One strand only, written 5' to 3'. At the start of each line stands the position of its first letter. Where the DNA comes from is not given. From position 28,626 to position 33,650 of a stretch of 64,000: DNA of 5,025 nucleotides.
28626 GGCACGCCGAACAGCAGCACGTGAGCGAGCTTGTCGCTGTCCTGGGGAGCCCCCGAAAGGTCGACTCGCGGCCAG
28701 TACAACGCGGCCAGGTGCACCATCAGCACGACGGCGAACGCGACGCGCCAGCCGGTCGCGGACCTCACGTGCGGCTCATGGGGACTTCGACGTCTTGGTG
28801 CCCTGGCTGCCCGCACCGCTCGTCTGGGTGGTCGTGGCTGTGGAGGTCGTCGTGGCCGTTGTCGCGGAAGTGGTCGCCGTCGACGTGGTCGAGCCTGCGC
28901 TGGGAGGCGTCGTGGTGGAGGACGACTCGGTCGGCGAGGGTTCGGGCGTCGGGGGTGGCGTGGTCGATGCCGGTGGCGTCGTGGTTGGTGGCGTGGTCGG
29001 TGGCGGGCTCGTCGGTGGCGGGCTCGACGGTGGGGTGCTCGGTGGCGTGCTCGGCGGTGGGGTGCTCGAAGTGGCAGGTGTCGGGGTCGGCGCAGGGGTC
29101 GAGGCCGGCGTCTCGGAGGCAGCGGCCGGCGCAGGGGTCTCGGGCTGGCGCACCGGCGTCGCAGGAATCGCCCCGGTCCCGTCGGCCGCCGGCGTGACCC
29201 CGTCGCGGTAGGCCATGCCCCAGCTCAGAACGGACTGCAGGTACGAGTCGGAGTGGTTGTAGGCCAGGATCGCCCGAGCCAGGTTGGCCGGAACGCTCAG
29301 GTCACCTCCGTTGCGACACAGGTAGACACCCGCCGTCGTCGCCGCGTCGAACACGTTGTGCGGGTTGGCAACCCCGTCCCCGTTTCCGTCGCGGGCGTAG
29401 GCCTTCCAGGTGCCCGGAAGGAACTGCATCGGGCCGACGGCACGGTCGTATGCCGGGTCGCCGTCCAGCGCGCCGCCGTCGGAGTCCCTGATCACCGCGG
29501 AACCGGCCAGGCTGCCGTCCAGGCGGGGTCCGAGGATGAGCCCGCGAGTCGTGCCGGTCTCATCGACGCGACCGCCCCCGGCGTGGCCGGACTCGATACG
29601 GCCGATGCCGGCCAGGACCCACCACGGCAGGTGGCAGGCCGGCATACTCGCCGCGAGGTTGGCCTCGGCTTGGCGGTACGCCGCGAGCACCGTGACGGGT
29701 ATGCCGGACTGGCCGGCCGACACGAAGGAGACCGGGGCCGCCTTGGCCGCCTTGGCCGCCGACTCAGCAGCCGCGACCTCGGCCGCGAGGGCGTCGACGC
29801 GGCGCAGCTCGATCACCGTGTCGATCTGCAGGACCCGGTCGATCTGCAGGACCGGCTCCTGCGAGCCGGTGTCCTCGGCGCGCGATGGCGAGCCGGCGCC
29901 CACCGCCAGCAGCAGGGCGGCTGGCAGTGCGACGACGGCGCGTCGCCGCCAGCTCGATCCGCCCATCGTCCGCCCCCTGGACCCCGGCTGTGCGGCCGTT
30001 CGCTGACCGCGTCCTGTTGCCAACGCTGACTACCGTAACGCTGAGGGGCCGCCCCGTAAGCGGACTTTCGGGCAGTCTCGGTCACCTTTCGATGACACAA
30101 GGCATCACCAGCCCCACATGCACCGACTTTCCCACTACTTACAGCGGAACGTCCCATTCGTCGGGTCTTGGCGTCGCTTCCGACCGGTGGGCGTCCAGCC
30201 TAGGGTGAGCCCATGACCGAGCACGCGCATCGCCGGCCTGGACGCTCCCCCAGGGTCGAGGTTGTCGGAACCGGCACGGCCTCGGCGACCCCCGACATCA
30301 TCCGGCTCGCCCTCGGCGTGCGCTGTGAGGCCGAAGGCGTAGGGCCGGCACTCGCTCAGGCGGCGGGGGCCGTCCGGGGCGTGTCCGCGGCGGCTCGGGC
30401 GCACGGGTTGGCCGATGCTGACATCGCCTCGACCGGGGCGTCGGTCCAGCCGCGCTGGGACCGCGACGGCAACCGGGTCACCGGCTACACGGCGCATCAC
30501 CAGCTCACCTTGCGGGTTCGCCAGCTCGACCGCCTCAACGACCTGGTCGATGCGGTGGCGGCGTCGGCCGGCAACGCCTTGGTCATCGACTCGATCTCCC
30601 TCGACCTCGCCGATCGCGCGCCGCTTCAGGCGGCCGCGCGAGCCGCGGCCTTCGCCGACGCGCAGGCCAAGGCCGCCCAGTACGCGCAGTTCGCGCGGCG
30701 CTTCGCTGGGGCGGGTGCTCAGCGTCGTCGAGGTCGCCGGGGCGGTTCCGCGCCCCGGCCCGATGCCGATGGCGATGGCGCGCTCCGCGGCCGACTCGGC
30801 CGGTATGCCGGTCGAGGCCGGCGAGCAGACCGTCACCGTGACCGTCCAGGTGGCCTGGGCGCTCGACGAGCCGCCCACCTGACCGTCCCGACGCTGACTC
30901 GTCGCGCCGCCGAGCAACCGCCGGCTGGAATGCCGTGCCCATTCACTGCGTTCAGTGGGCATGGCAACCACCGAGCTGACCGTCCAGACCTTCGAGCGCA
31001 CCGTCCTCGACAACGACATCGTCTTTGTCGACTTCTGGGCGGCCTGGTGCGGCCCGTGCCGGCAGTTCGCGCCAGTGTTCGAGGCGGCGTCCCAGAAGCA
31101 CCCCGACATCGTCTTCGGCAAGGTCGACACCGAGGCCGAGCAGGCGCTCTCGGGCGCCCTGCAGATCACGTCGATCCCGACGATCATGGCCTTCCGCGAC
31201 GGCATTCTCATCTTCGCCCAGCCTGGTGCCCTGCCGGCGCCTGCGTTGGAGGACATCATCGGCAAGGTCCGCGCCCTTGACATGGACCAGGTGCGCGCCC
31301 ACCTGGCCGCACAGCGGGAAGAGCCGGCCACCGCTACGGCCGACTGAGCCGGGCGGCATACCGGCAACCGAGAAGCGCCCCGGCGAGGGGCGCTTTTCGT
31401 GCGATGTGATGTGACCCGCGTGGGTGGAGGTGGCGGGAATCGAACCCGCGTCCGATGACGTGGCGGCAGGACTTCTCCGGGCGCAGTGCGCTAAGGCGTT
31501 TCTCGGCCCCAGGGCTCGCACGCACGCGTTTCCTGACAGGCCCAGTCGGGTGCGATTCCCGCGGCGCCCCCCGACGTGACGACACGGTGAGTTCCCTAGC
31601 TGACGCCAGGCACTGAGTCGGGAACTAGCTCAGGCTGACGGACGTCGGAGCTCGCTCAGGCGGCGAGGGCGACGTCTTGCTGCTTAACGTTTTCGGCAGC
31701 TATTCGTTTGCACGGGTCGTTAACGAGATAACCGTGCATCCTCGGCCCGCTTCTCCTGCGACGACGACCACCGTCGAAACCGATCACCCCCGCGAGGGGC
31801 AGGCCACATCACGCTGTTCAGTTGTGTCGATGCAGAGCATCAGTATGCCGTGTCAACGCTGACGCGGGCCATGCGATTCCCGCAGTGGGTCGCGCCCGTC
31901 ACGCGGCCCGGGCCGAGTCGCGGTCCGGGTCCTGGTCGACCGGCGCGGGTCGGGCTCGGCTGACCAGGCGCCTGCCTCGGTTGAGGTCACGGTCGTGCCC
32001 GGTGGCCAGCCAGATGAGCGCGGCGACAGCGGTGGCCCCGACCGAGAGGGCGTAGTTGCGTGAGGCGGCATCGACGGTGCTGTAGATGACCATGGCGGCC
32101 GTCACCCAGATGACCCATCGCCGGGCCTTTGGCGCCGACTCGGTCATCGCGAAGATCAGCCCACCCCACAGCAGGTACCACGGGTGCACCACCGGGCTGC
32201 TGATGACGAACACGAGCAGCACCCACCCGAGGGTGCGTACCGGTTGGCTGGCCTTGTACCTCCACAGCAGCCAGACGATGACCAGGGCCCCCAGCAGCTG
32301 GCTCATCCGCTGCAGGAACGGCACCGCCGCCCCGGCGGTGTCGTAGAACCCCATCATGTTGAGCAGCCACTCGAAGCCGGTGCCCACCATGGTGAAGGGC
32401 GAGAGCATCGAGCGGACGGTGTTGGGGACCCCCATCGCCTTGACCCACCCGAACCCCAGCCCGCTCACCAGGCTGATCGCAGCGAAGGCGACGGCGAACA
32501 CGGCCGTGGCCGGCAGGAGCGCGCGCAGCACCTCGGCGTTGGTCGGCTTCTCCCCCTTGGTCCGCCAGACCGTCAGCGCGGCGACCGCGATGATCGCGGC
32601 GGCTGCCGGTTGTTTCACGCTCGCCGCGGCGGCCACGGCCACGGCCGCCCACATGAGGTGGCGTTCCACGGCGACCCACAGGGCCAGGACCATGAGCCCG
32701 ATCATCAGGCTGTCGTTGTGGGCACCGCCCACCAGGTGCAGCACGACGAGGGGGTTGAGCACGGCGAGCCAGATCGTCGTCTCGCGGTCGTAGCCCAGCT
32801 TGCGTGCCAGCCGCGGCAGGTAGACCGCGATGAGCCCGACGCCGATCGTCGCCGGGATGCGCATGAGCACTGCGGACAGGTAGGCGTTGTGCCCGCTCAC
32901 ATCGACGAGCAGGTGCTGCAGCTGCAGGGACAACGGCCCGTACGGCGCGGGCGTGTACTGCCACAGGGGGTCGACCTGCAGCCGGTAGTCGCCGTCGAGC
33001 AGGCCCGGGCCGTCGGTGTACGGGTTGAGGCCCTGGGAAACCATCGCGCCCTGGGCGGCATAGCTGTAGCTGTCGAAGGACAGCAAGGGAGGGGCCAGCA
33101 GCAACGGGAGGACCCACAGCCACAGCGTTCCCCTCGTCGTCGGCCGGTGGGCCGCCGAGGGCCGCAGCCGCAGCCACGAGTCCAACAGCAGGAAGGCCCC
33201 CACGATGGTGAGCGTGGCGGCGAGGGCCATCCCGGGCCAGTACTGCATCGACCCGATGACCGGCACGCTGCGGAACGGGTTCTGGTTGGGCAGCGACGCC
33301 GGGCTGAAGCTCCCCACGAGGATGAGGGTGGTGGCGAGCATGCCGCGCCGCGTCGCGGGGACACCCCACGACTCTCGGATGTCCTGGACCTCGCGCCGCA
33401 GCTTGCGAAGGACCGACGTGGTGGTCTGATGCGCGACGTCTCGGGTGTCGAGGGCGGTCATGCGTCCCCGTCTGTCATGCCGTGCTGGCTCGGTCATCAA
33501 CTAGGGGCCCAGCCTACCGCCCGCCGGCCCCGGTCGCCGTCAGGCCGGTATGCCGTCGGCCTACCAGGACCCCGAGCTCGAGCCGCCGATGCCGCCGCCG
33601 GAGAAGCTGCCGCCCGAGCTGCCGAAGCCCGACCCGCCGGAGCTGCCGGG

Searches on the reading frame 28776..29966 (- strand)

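Call 22: search_protein_families(library=pfam, proteins=[window:28776-29966:-])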
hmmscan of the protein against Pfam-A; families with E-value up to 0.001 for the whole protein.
window:28776-29966:- (396 aa): 1 family
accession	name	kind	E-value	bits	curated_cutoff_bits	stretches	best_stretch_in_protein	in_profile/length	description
PF13406.11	SLT_2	-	1.2e-07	31.7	24.3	1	176-220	155-200/292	Transglycosylase SLT domain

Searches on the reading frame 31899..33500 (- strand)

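Call 8: search_protein_families(library=ncbifam, proteins=[window:31899-33500:-])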
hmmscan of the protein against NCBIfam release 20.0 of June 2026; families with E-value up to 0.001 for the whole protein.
window:31899-33500:- (533 aa): 2 families
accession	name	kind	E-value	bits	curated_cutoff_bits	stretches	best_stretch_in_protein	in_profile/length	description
TIGR03459.1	crt_membr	equivalog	6.1e-60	203.4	439.4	1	51-499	3-469/470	alpha-(1->6)-mannopyranosyltransferase A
NF038066.1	MptB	equivalog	2.9e-50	171.2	40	1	52-470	56-506/553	polyprenol phosphomannose-dependent alpha 1,6 mannosyltransferase MptB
